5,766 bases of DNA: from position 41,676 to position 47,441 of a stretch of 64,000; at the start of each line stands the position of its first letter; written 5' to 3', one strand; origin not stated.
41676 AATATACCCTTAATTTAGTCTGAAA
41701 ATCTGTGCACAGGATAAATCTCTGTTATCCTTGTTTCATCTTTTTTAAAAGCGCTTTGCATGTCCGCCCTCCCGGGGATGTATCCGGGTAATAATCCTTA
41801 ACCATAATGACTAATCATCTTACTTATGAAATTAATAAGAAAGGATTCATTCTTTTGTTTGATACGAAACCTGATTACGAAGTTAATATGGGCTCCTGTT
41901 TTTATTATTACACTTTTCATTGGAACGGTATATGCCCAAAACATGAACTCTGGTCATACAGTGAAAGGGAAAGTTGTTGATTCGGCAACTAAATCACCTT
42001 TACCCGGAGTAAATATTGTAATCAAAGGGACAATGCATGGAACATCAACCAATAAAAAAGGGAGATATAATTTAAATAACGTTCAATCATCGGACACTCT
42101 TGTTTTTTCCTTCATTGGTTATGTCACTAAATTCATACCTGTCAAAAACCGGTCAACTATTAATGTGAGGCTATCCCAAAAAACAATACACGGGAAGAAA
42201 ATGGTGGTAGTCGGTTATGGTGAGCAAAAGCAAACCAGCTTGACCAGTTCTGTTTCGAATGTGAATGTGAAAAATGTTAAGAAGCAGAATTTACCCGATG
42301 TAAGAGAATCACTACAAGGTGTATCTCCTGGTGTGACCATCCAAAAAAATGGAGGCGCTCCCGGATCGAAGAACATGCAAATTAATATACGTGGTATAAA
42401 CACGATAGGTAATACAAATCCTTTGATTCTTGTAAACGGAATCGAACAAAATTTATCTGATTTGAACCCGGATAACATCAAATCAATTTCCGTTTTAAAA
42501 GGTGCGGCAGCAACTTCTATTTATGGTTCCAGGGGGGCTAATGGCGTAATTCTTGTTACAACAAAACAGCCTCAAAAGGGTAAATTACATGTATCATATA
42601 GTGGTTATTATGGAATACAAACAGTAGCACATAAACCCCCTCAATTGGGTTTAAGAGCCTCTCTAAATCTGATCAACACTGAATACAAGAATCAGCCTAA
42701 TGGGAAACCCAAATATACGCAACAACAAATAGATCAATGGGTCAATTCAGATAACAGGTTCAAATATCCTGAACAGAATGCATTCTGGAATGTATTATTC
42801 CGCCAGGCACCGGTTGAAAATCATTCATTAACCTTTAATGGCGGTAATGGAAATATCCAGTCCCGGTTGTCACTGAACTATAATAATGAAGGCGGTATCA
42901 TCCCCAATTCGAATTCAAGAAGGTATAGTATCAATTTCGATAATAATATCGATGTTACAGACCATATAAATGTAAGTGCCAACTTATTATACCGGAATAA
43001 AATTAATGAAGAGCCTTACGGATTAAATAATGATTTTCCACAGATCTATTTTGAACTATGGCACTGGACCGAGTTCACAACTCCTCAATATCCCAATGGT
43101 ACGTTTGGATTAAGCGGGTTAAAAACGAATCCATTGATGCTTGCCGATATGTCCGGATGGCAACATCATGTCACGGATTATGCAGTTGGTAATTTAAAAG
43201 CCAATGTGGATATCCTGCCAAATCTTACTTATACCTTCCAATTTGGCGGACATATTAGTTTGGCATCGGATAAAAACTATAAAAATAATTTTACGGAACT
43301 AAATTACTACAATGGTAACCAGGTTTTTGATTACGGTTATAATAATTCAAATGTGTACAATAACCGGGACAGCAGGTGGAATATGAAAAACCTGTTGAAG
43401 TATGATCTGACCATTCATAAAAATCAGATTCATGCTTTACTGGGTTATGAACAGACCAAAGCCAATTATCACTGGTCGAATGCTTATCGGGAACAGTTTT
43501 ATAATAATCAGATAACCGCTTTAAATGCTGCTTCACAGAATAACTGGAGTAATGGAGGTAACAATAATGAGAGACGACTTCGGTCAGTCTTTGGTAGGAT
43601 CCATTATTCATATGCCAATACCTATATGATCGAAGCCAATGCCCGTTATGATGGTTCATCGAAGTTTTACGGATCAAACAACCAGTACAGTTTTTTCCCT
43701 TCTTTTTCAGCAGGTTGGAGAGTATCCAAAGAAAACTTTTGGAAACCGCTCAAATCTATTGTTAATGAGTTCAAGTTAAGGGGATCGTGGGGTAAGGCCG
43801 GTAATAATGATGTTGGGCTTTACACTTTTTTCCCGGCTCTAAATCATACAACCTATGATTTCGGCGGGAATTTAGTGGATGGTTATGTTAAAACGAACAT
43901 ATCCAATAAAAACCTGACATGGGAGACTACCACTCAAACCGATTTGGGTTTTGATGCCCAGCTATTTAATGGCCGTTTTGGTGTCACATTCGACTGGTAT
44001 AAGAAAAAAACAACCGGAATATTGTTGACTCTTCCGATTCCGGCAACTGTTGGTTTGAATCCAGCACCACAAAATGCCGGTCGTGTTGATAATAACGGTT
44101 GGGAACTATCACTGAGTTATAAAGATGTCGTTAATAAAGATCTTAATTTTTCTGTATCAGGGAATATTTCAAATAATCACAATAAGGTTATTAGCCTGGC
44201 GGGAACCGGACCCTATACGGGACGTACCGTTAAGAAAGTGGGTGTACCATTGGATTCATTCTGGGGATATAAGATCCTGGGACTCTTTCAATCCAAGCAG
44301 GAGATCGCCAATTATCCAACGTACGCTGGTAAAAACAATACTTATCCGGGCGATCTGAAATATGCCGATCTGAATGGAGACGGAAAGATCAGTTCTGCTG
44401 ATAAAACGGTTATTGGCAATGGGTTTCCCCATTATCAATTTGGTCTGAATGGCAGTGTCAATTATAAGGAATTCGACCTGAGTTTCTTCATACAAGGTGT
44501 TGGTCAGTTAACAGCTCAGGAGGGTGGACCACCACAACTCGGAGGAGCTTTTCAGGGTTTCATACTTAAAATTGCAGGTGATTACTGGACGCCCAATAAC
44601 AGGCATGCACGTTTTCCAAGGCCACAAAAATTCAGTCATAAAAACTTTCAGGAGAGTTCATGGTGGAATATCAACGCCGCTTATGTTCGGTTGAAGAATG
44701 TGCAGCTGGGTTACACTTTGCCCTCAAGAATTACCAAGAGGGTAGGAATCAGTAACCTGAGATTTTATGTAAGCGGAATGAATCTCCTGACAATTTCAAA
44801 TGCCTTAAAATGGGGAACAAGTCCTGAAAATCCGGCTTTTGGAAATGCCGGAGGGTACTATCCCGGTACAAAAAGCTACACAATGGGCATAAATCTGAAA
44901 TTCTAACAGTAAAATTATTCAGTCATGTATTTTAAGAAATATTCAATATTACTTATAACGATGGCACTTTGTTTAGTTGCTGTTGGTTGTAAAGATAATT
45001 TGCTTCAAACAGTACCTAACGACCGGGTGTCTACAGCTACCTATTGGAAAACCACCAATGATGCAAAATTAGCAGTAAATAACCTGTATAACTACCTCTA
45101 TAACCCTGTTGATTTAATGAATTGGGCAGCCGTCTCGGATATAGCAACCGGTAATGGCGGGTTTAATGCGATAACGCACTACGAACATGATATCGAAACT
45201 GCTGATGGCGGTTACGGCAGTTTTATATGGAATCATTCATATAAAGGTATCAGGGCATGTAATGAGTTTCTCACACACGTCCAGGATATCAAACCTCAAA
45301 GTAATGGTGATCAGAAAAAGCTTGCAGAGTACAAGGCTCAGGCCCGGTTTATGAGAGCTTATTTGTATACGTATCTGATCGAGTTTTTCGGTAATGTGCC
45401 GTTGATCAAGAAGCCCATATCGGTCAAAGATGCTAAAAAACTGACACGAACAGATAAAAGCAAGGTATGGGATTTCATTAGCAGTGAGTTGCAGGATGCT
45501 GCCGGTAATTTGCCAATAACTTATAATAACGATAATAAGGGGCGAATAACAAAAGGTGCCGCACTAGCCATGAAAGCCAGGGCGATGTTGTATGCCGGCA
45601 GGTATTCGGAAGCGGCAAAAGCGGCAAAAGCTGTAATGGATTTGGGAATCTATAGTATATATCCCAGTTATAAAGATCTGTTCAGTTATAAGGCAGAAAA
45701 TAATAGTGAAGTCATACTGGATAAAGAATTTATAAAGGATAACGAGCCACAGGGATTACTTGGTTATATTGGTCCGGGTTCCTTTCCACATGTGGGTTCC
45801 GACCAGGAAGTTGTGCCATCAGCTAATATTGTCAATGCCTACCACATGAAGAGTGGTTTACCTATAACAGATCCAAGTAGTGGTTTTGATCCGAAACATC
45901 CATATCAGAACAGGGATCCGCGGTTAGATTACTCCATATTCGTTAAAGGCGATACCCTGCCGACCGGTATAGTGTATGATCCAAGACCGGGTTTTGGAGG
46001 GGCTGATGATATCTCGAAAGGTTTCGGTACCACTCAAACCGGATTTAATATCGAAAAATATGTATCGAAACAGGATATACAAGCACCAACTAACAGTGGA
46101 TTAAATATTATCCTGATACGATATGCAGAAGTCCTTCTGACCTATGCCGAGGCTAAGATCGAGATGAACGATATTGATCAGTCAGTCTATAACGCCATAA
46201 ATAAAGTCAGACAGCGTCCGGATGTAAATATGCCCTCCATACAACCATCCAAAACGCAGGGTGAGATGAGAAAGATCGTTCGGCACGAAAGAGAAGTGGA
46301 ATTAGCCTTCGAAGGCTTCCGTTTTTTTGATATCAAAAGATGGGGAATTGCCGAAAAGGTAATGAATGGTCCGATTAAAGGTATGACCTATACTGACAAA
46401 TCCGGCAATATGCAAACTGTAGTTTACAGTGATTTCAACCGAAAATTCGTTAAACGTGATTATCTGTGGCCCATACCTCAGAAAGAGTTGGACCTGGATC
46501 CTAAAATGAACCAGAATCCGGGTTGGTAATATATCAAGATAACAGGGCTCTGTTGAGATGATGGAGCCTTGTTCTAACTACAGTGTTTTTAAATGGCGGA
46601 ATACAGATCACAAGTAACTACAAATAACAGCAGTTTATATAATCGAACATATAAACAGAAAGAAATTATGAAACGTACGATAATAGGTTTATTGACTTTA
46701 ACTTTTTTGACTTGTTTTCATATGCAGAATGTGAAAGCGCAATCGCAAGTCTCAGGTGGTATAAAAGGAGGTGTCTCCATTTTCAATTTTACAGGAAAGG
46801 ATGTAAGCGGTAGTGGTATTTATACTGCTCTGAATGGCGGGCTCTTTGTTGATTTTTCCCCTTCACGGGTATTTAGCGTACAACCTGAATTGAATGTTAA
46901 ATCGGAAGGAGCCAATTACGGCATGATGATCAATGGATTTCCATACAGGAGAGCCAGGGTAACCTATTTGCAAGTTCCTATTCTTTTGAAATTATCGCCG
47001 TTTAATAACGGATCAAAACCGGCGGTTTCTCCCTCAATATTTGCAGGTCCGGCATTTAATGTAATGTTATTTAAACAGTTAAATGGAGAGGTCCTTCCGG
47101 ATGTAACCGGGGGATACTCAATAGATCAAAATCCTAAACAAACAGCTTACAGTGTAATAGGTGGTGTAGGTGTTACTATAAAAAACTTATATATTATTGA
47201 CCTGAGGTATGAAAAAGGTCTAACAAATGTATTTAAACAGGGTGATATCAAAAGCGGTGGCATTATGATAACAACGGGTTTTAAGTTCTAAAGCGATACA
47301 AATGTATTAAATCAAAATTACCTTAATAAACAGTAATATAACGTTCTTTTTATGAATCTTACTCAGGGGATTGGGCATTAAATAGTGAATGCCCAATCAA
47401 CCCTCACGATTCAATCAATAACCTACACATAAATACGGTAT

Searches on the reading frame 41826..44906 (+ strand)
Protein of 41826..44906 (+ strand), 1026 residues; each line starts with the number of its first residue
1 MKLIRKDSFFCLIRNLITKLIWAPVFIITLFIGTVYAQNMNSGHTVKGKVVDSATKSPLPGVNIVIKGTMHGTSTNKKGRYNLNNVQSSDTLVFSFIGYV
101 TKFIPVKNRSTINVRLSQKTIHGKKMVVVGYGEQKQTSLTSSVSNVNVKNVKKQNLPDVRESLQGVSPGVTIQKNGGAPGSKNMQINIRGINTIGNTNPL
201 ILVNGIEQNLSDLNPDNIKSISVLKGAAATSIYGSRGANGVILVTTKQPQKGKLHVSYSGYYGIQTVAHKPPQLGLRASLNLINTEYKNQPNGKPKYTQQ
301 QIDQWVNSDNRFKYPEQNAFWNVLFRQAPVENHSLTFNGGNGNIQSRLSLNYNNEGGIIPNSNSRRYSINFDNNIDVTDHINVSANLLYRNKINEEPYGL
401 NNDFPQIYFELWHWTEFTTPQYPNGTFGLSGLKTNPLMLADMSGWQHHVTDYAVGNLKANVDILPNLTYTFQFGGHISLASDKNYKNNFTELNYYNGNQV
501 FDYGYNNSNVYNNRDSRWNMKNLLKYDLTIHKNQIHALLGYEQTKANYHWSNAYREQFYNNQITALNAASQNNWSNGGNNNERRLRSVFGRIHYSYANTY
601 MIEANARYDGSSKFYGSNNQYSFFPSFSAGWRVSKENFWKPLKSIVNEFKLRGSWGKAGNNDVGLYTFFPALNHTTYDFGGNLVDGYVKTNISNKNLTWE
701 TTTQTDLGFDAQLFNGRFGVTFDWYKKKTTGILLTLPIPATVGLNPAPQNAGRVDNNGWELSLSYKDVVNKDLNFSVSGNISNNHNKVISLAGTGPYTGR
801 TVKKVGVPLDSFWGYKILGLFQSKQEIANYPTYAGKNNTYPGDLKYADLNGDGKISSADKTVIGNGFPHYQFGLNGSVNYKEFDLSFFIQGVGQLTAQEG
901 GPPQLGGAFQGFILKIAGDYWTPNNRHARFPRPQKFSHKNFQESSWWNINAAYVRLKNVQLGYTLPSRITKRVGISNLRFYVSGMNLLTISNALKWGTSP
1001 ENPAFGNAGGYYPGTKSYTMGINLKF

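Call 4: search_protein_families(library=pfam, proteins=[window:41826-44906:+])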
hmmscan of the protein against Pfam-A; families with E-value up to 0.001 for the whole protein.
window:41826-44906:+ (1026 aa): 5 families
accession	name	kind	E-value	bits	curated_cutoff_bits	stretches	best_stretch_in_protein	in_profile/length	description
PF13715.12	CarbopepD_reg_2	-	8.1e-20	71.1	32.2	1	46-128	1-88/88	CarboxypepD_reg-like domain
PF07715.20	Plug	-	6.7e-19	68.8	23.9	1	136-241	2-107/107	TonB-dependent Receptor Plug Domain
PF00593.30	TonB_dep_Rec_b-barrel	-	1.3e-17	65.2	27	1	414-978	21-436/436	TonB dependent receptor-like, beta-barrel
PF13620.12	CarboxypepD_reg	-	2.2e-11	44.4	32.3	1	45-116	1-81/82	Carboxypeptidase regulatory-like domain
PF00404.24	Dockerin_1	-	0.00067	20.3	22.9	0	835-862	24-51/57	Dockerin type I domain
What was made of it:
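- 41826..47291 (+): PUL-1: SusC-1, SusD-1, OMP beta-barrel protein. Pfam call 4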

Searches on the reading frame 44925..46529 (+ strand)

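Call 4: search_protein_families(library=pfam, proteins=[window:44925-46529:+])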
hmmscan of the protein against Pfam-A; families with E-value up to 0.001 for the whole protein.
window:44925-46529:+ (534 aa): 3 families
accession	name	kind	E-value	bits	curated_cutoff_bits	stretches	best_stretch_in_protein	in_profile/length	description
PF07980.17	SusD_RagB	-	4e-55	188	23.1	1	292-534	39-297/297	SusD family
PF14322.12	SusD-like_3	-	8e-23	82.1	27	1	47-222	18-191/191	Starch-binding associating with outer membrane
PF12771.13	SusD-like_2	-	1.3e-05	24.7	27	1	97-197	56-151/415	Starch-binding associating with outer membrane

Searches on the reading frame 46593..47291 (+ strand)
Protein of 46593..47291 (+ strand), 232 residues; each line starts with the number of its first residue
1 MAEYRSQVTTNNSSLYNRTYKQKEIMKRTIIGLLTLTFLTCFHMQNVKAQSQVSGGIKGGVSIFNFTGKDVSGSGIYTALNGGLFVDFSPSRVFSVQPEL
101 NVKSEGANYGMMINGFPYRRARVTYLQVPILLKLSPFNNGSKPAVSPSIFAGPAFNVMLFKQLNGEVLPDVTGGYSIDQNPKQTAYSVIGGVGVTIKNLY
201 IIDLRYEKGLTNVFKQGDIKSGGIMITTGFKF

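Call 4: search_protein_families(library=pfam, proteins=[window:46593-47291:+])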
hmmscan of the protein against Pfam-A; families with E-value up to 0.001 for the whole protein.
window:46593-47291:+ (232 aa): 2 families
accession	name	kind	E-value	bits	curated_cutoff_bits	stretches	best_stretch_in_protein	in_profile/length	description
PF13568.12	OMP_b-brl_2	-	3.4e-13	50.5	27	1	49-215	2-175/175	Outer membrane protein beta-barrel domain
PF13505.12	OMP_b-brl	-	4.7e-10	40.3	28.7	1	35-232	2-175/175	Outer membrane protein beta-barrel domain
